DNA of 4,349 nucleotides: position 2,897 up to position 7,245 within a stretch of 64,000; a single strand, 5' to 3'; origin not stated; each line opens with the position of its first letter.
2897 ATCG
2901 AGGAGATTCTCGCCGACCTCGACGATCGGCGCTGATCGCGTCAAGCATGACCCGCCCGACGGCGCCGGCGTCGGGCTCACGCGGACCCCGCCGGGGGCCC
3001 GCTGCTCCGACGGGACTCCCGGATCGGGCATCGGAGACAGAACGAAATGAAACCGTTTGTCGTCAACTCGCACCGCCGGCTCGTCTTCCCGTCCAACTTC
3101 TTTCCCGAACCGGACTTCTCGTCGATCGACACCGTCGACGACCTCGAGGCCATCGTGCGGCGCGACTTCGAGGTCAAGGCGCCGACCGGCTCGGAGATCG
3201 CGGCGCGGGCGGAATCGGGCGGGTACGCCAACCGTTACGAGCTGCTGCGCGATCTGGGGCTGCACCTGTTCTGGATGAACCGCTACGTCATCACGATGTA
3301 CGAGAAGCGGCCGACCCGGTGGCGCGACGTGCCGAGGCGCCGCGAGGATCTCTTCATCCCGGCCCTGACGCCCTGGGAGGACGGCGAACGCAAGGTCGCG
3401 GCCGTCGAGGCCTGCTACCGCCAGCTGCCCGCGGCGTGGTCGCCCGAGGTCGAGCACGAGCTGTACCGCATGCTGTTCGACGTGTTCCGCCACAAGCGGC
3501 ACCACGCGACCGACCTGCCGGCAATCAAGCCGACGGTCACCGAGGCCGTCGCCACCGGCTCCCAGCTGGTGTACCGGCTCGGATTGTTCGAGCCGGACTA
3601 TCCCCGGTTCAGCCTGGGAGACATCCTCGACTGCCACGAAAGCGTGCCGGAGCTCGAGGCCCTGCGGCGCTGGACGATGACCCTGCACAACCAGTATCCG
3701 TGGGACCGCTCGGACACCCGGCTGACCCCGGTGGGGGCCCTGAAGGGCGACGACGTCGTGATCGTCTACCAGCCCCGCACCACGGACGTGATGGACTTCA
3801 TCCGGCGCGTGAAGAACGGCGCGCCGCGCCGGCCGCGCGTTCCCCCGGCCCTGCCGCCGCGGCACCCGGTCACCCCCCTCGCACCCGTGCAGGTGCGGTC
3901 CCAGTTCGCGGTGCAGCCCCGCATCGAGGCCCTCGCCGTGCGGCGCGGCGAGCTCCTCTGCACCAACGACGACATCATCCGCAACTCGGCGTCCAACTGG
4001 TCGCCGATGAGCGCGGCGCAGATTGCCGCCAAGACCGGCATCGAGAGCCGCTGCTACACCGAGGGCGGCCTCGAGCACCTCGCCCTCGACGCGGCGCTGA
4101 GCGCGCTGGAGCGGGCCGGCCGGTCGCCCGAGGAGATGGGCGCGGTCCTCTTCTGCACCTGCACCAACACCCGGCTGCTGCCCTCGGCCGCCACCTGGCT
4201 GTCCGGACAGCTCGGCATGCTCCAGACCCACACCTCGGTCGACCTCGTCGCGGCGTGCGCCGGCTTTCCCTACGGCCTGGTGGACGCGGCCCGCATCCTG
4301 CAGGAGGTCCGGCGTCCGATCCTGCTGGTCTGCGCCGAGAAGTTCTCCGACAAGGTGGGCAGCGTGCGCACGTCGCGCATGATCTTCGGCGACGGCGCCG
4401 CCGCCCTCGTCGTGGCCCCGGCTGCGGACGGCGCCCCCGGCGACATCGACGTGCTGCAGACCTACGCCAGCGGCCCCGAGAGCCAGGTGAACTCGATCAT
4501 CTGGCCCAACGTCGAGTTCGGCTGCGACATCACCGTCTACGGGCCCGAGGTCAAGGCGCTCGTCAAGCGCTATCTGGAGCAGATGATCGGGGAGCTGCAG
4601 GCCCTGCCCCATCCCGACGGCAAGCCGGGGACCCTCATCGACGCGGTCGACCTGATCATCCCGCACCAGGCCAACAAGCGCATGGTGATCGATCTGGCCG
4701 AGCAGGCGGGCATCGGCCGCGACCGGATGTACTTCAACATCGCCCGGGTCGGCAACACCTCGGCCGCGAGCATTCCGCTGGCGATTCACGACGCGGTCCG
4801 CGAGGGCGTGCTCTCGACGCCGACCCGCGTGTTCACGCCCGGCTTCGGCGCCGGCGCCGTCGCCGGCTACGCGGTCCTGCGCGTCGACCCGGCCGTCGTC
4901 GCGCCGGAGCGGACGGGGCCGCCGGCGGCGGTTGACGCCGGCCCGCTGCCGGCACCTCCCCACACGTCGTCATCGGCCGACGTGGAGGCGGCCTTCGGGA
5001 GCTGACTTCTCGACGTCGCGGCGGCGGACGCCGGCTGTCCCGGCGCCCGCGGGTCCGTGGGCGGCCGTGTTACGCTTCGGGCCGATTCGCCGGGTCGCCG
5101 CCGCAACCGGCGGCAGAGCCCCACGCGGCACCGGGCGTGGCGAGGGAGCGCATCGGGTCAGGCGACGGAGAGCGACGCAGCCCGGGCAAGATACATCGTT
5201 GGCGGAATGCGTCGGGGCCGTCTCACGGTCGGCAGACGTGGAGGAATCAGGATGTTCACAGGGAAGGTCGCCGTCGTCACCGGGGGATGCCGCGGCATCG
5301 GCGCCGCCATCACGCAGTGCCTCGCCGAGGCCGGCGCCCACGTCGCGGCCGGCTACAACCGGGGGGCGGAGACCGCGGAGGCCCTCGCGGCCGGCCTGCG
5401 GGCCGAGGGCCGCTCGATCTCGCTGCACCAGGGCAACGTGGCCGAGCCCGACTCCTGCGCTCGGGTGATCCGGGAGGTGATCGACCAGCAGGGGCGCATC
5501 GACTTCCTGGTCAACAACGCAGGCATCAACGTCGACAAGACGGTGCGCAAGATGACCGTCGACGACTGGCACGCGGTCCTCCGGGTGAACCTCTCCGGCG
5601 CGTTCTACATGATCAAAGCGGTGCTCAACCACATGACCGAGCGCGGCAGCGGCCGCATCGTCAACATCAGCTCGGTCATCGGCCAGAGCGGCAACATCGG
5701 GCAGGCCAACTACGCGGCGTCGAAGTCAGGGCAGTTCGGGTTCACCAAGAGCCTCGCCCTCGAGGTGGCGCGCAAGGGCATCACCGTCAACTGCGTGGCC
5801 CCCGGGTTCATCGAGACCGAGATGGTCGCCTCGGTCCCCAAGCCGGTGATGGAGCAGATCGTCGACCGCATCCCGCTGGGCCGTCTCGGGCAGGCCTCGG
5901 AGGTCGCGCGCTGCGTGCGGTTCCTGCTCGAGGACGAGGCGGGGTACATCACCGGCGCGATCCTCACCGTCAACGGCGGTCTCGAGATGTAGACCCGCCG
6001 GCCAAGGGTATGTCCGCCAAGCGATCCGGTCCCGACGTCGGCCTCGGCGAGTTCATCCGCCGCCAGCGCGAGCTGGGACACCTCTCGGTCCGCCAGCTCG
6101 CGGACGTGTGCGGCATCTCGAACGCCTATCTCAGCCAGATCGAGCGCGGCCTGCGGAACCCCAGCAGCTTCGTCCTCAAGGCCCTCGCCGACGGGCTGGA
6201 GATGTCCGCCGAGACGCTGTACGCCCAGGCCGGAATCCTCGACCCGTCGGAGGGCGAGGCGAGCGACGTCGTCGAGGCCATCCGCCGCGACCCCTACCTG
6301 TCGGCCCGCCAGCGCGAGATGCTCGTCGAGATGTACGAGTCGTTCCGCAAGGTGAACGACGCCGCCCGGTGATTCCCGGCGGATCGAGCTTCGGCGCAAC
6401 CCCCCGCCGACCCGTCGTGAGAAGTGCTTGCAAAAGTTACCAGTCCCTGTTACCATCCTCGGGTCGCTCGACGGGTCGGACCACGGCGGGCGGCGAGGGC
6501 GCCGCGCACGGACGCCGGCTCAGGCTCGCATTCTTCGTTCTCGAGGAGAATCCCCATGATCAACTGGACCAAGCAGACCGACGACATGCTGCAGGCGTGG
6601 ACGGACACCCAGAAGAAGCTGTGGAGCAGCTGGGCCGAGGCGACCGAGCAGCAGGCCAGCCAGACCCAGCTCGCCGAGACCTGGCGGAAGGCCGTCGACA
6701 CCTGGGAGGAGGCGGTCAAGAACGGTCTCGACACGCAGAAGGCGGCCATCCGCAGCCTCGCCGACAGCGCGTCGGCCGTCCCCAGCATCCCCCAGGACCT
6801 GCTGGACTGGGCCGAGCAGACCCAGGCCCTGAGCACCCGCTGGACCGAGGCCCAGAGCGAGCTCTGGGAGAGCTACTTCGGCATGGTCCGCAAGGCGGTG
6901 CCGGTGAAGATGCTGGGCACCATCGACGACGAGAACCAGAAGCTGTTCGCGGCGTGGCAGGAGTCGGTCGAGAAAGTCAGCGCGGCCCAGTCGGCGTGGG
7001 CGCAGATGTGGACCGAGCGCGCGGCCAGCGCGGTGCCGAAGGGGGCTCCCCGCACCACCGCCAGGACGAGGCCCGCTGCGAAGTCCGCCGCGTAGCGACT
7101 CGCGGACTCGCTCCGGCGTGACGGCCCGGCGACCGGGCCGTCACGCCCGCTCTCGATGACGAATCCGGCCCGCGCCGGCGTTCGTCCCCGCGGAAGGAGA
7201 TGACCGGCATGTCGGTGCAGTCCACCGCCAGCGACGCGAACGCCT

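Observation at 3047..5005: KAS III enzyme fused to an unrecognised ~300-aa N-terminal domain, inside a PHA operon that has no thiolase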

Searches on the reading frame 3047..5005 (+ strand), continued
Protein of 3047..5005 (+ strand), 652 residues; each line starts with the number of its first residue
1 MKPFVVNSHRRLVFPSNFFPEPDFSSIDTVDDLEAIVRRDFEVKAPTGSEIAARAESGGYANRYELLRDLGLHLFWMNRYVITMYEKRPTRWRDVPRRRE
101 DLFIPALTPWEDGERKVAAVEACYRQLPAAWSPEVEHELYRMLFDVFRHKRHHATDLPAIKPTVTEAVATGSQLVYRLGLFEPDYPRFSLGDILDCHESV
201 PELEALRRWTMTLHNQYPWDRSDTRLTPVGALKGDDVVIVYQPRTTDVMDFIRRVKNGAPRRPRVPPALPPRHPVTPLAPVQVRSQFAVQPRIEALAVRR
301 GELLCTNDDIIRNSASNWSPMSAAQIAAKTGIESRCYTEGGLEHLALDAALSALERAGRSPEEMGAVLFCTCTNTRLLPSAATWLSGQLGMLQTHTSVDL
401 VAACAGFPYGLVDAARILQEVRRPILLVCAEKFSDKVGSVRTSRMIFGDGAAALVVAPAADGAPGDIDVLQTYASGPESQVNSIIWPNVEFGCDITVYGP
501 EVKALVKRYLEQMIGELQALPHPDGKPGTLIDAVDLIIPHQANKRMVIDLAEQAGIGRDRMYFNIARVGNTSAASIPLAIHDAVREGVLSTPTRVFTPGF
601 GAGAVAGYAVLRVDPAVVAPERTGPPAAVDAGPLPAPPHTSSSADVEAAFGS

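Call 61: fold_search(model_id=the predicted structure, library=pdb)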
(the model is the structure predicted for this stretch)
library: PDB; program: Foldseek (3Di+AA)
matches with E <= 10: 1071; with E <= 0.001: 928
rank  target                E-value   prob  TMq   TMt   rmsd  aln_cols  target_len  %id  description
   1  6x7r                  4.9e-25  1.00  0.45  0.88   2.7       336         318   28  E. coli beta-ketoacyl-[acyl carrier protein] synthase III (FabH) in complex with oxa(dethia)-coenzyme A (released 2021-06-02)
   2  9ka6_A                5.5e-25  1.00  0.45  0.89   2.6       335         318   28  Crystal structure of beta-ketoacyl-ACP synthase FabH C112Q in complex with acyl-ACP from E. coli (released 2025-09-10)
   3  2ebd_B                1.7e-24  1.00  0.44  0.91   2.5       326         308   32  Crystal structure of 3-oxoacyl-[acyl-carrier-protein] synthase III from Aquifex aeolicus VF5 (released 2007-08-14)
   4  9ka5                  2.2e-24  1.00  0.45  0.89   2.4       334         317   28  Crystal structure of beta-ketoacyl-ACP synthase FabH C112Q from E. coli (released 2025-09-10)
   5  1hn9_A                4.9e-24  1.00  0.44  0.89   2.7       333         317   28  CRYSTAL STRUCTURE OF BETA-KETOACYL-ACP SYNTHASE III (released 2000-12-27)
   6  5kp2_B                5.8e-24  1.00  0.44  0.78   7.4       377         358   28  Beta-ketoacyl-ACP synthase III -2 (FabH2) (C113A) from Vibrio Cholerae cocrystallized with octanoyl-CoA: hydrolzed lig (released 2016-07-20)
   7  1ebl_A                6.8e-24  1.00  0.45  0.89   2.5       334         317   28  THE 1.8 A CRYSTAL STRUCTURE AND ACTIVE SITE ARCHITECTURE OF BETA-KETOACYL-[ACYL CARRIER PROTEIN] SYNTHASE III (FABH) F (released 2000-02-11)
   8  5kp2_A                6.8e-24  1.00  0.45  0.80   7.3       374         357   28  Beta-ketoacyl-ACP synthase III -2 (FabH2) (C113A) from Vibrio Cholerae cocrystallized with octanoyl-CoA: hydrolzed lig (released 2016-07-20)
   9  4x0o_A                6.8e-24  1.00  0.45  0.79   7.4       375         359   27  Beta-ketoacyl-(acyl carrier protein) synthase III-2 (FabH2) from Vibrio cholerae soaked with Acetyl-CoA (released 2014-12-03)
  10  2ebd_A                7.2e-24  1.00  0.44  0.90   2.7       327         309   31  Crystal structure of 3-oxoacyl-[acyl-carrier-protein] synthase III from Aquifex aeolicus VF5 (released 2007-08-14)
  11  3il6                  8.9e-24  1.00  0.44  0.88   2.4       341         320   26  Structure of E. faecalis FabH in complex with 2-({4-[(3R,5S)-3,5-dimethylpiperidin-1-yl]-3-phenoxybenzoyl}amino)benzoic  (released 2009-08-25)
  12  4x0o_H                8.9e-24  1.00  0.45  0.79   7.4       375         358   27  Beta-ketoacyl-(acyl carrier protein) synthase III-2 (FabH2) from Vibrio cholerae soaked with Acetyl-CoA (released 2014-12-03)
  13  1zow_A                9.9e-24  1.00  0.43  0.87   2.8       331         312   26  Crystal Structure of S. aureus FabH, beta-ketoacyl carrier protein synthase III (released 2005-08-09)
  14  4dfe_D                1.0e-23  1.00  0.45  0.88   3.2       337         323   29  Crystal structure of 3-oxoacyl-[acyl-carrier-protein] synthase III from Burkholderia xenovorans (released 2012-02-08)
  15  9w96_B                1.0e-23  1.00  0.44  0.84   3.0       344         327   26  Crystal structure of BioZ C115S from Agrobacterium tumefaciens in complex with galutaryl-CoA (released 2025-10-29)
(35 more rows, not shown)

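Call 68: list_cluster_members(proteins=[window:3047-5005:+, P0022, P0063, P0085, P0112, P0108, P0068, P0075])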
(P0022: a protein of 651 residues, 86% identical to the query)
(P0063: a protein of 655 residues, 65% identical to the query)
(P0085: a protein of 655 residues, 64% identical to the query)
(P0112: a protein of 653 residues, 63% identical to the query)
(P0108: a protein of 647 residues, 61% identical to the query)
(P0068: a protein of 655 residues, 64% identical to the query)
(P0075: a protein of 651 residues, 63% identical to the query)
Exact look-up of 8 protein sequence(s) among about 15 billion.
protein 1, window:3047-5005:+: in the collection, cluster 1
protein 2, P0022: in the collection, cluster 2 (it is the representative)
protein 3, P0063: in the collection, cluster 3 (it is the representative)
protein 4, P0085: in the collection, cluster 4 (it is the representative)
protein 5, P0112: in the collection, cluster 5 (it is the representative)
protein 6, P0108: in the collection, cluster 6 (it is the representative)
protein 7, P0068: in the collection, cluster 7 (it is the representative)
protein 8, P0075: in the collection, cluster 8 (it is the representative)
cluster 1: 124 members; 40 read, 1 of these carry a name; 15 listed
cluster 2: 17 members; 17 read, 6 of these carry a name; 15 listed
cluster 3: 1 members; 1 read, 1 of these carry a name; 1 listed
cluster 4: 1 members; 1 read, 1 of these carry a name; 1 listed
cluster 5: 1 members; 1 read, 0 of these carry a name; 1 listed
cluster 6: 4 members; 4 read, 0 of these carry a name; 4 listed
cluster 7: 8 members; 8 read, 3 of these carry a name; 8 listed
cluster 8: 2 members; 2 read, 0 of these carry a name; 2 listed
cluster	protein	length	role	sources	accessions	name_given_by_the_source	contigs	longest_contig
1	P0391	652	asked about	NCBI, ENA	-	-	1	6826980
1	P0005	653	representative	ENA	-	-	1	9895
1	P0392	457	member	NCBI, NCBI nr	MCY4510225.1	MAG: ketoacyl-ACP synthase III, partial [Acidobacteria bacterium] | ketoacyl-ACP synthase III [Acidobacteriota bacterium]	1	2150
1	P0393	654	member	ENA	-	-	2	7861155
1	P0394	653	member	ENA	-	-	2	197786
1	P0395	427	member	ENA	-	-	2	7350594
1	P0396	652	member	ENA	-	-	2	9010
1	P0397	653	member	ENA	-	-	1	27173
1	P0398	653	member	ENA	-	-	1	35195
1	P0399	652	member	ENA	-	-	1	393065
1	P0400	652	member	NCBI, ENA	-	-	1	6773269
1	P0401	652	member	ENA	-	-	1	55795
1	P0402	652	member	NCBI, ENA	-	-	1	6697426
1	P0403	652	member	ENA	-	-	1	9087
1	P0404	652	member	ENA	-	-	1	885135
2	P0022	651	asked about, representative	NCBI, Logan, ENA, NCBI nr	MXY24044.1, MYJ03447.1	MAG: ketoacyl-ACP synthase III [Acidobacteria bacterium] | ketoacyl-ACP synthase III [Acidobacteriota bacterium]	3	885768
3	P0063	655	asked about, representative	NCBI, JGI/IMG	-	3-oxoacyl-(acyl-carrier-protein) synthase III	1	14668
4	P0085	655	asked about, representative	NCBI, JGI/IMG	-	3-oxoacyl-(acyl-carrier-protein) synthase III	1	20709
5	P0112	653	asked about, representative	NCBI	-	-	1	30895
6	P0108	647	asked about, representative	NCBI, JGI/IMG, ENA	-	-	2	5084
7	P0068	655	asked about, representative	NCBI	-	-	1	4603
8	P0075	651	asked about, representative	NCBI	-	-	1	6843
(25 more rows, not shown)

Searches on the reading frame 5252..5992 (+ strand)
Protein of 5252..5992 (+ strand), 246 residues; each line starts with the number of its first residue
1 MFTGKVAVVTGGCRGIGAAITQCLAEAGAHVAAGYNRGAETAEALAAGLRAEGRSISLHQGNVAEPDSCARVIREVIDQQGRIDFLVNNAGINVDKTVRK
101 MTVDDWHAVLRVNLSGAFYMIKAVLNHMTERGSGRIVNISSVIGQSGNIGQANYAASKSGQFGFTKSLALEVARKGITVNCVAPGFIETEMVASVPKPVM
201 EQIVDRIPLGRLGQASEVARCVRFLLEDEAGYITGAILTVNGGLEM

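Call 3: search_protein_families(library=pfam, proteins=[window:5252-5992:+], max_evalue=0.01)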
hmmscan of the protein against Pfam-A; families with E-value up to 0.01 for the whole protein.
window:5252-5992:+ (246 aa): 5 families
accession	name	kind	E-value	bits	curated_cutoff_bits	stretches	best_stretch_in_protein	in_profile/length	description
PF13561.12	adh_short_C2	-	1.6e-61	208.3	27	1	14-244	6-235/236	Enoyl-(Acyl carrier protein) reductase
PF00106.31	adh_short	-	6.2e-61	205.7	26.6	1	5-196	1-191/195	short chain dehydrogenase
PF08659.16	KR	-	4e-21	76.2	22.6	1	8-183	4-174/180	KR domain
PF23441.1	SDR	-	4.2e-06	26.8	27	1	9-244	12-255/258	SDR-like rossmann domain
PF01370.27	Epimerase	-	7.2e-06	26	20.9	1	8-149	2-125/240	NAD dependent epimerase/dehydratase family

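Call 4: search_protein_families(library=ncbifam, proteins=[window:5252-5992:+], max_evalue=0.01)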
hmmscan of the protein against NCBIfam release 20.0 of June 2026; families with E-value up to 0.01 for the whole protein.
window:5252-5992:+ (246 aa): 236 families (the best 25 are shown)
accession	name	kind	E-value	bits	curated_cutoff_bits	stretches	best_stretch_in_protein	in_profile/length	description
TIGR01829.1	AcAcCoA_reduct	subfamily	2.4e-88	295.9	302.1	1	5-246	1-242/242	acetoacetyl-CoA reductase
TIGR01830.1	3oxo_ACP_reduc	equivalog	1e-86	290.5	297.75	1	7-244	1-238/239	3-oxoacyl-[acyl-carrier-protein] reductase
NF009464.0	PRK12824.1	subfamily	4.6e-82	275.4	269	1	5-246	3-244/245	3-oxoacyl-ACP reductase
NF009546.0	PRK12935.1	equivalog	6.4e-81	271.5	418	1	3-246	5-247/247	acetoacetyl-CoA reductase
NF004197.0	PRK05653.1-1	equivalog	2.3e-78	263.3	332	1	3-246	6-248/249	3-oxoacyl-ACP reductase FabG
NF004198.0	PRK05653.1-3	equivalog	2.8e-78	262.8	296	1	3-246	6-248/248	3-oxoacyl-ACP reductase FabG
NF004199.0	PRK05653.1-4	equivalog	5.7e-77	258.6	301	1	2-246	3-247/247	3-oxoacyl-ACP reductase FabG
NF009466.0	PRK12826.1-2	subfamily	1.3e-76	257.3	222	1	5-245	4-245/248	3-oxoacyl-ACP reductase FabG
NF004200.0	PRK05653.1-5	equivalog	3.2e-72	243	273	1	6-244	4-241/242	3-oxoacyl-ACP reductase FabG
NF053542.1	FlxB_rubin_SDR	equivalog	1.8e-66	224.3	340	1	5-244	1-239/239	flexirubin biosynthesis SDR family reductase FlxB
NF009548.0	PRK12938.1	equivalog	2.6e-66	223.9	472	1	4-246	3-245/246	3-ketoacyl-ACP reductase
NF047420.2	EF_P_mod_YmfI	equivalog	6.1e-63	212.7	238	1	7-244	2-235/236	elongation factor P 5-aminopentanone reductase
NF052558.1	MBtsdlDhBudC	equivalog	2.7e-62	210.6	270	1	2-244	1-241/250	meso-2,3-butanediol dehydrogenase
NF009384.0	PRK12743.1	equivalog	1.9e-61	207.5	264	1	5-245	7-248/258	SDR family oxidoreductase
TIGR01831.1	fabG_rel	equivalog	2.2e-61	207.3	338.85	1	8-244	2-238/239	3-ketoacyl-ACP reductase FabG2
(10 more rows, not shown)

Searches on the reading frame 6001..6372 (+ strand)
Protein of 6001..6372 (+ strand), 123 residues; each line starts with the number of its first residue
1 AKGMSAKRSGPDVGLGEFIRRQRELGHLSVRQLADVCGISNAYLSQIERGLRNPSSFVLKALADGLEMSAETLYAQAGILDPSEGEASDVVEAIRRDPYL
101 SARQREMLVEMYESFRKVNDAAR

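Call 3: search_protein_families(library=pfam, proteins=[window:6001-6372:+], max_evalue=0.01)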
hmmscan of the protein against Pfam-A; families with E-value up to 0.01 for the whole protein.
window:6001-6372:+ (123 aa): 3 families
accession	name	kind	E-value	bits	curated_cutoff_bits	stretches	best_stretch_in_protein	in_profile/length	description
PF01381.28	HTH_3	-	1.5e-13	51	23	1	19-71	1-53/55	Helix-turn-helix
PF13560.12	HTH_31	-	4.7e-12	46.5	27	1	15-71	2-59/64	Helix-turn-helix domain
PF12844.13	HTH_19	-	5.5e-05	23.4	30.2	1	16-78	1-63/64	Helix-turn-helix domain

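Call 4: search_protein_families(library=ncbifam, proteins=[window:6001-6372:+], max_evalue=0.01)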
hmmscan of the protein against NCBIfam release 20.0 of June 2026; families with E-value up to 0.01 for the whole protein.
window:6001-6372:+ (123 aa): 10 families
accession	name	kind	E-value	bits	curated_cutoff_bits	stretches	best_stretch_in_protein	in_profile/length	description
NF006015.0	PRK08154.1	subfamily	3.2e-10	39.6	204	1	14-113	30-127/314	anaerobic benzoate catabolism transcriptional regulator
NF046032.1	TransRegSlrRBacil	equivalog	1.8e-09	37.9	250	1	16-94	3-82/149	HTH-type transcriptional regulator SlrR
NF041677.1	trans_regClgR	equivalog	6.9e-08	32.6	170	1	15-78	9-72/113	transcriptional regulator ClgR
NF041951.1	phage_RstR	subfamily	4.5e-07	30.1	80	1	18-94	6-81/108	RstR family transcriptional repressor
NF010465.0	PRK13890.1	equivalog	3.2e-05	24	96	1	26-75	17-66/121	conjugal transfer protein TrbA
NF007257.0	PRK09706.1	subfamily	5.4e-05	23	101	1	15-117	6-101/135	transcriptional repressor DicA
NF038139.1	Reg_Aceta_RamB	equivalog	0.0013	17.4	700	1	16-71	4-59/465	acetate metabolism transcriptional regulator RamB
NF003162.0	PRK04140.1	equivalog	0.0041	16.2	263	1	16-67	128-179/317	transcriptional regulator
TIGR00270.2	TIGR00270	equivalog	0.0057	16.5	110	1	16-66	77-127/159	multiprotein bridging factor aMBF1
TIGR03070.1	couple_hipB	subfamily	0.0066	16.4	71.65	1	15-53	3-41/58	type II toxin-antitoxin system Y4mF family antitoxin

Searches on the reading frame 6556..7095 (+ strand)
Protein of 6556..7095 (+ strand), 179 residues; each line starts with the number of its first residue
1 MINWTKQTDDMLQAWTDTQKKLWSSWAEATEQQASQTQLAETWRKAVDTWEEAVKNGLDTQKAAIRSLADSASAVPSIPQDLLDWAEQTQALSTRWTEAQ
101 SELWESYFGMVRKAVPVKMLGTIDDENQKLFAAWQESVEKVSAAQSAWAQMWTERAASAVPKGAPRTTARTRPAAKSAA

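Call 3: search_protein_families(library=pfam, proteins=[window:6556-7095:+], max_evalue=0.01)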
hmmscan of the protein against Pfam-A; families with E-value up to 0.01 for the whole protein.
window:6556-7095:+ (179 aa): 1 family
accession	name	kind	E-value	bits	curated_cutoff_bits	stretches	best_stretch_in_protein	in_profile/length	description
PF09712.15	PHA_synth_III_E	-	7.6e-06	25.9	25.7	1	15-67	2-55/311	Poly(R)-hydroxyalkanoic acid synthase subunit (PHA_synth_III_E)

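Call 4: search_protein_families(library=ncbifam, proteins=[window:6556-7095:+], max_evalue=0.01)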
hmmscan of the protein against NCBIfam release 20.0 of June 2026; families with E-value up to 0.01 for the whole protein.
window:6556-7095:+ (179 aa): 0 families
